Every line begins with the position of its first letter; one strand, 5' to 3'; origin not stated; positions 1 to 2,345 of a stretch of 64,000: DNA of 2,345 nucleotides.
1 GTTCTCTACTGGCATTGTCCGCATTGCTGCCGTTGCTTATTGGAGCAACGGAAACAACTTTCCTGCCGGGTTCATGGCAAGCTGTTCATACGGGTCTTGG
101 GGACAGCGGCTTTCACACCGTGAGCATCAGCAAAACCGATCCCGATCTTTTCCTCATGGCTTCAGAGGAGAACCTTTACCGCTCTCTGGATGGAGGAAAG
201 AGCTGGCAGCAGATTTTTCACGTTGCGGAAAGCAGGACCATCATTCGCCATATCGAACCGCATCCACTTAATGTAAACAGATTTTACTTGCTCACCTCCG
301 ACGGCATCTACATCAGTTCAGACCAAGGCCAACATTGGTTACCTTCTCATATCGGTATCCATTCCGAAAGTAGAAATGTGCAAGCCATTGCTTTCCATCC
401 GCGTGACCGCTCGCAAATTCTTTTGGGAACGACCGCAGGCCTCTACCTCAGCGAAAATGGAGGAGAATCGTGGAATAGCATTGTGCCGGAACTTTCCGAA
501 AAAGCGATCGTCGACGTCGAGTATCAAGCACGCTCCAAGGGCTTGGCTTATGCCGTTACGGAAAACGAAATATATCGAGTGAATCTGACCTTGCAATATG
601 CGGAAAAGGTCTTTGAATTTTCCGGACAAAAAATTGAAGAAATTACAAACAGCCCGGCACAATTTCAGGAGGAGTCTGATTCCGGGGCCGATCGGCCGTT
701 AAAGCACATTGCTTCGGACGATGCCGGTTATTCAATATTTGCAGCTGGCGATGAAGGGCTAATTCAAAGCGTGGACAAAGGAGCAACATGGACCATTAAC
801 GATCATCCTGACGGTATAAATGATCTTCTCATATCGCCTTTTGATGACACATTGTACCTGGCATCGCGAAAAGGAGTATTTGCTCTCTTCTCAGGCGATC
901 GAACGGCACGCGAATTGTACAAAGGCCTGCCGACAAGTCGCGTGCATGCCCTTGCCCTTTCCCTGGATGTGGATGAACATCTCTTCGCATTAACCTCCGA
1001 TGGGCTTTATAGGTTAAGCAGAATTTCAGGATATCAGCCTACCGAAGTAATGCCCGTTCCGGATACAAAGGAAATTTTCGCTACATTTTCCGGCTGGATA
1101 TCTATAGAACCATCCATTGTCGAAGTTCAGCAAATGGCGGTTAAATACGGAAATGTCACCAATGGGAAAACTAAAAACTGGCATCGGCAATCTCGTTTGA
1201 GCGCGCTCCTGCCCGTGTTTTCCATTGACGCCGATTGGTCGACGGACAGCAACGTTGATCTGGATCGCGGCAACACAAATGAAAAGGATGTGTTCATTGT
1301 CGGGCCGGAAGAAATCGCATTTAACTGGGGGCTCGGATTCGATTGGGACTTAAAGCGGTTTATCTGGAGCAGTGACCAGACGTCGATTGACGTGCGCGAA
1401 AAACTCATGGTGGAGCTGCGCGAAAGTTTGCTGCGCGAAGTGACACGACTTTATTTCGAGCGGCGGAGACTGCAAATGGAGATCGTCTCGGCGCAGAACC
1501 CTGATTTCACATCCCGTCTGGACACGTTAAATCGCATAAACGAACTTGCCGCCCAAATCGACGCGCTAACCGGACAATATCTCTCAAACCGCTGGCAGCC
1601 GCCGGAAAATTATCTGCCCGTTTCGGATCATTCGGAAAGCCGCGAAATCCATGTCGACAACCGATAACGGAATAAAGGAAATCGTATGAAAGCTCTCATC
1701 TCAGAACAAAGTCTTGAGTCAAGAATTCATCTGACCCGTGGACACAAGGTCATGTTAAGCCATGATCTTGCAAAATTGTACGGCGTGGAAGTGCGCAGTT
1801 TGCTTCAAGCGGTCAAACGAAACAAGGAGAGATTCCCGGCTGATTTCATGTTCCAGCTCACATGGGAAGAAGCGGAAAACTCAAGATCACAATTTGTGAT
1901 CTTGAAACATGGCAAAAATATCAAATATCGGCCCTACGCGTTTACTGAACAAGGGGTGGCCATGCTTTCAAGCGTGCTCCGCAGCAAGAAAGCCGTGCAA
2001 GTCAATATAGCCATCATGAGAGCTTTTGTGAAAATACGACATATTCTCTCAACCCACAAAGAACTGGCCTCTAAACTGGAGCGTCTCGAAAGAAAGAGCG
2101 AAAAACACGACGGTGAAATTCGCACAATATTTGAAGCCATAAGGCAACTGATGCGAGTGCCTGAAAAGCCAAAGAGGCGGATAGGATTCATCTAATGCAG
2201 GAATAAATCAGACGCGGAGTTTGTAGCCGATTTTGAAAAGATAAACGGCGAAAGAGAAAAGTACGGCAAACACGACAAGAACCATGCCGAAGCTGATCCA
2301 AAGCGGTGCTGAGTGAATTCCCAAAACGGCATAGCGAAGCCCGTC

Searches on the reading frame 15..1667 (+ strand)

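Call 31: search_protein_families(library=pfam, max_evalue=0.00001, proteins=[window:15-1667:+])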
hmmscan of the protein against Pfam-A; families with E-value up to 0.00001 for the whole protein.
window:15-1667:+ (550 aa): 1 family
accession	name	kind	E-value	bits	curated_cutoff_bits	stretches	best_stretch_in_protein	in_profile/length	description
PF15902.12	Sortilin-Vps10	-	9.2e-17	61.4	33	1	53-203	2-161/446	Sortilin, neurotensin receptor 3,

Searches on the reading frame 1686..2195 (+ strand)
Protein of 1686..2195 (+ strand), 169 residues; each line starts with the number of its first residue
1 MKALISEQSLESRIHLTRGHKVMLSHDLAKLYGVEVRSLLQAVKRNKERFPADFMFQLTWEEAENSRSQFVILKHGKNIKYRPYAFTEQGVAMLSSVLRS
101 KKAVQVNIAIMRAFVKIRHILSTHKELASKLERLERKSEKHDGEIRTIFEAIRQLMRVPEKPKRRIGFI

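Call 31: search_protein_families(library=pfam, max_evalue=0.00001, proteins=[window:1686-2195:+])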
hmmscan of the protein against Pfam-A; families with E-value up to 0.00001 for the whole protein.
window:1686-2195:+ (169 aa): 1 family
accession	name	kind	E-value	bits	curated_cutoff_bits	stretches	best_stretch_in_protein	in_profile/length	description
PF10543.14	ORF6N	-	3e-32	111.2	27.8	1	13-97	2-86/86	ORF6N domain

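Call 74: find_encoding_contigs(protein=window:1686-2195:+, flank=10000, max_places=2)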
Protein window:1686-2195:+ (169 aa): 1 contig read that carries it; 1 place shown.
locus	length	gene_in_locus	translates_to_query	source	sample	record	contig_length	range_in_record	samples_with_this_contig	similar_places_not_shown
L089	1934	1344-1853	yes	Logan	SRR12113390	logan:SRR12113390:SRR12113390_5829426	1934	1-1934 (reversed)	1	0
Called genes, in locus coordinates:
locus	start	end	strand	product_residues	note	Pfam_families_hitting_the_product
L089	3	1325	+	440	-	?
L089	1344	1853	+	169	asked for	PF10543:ORF6N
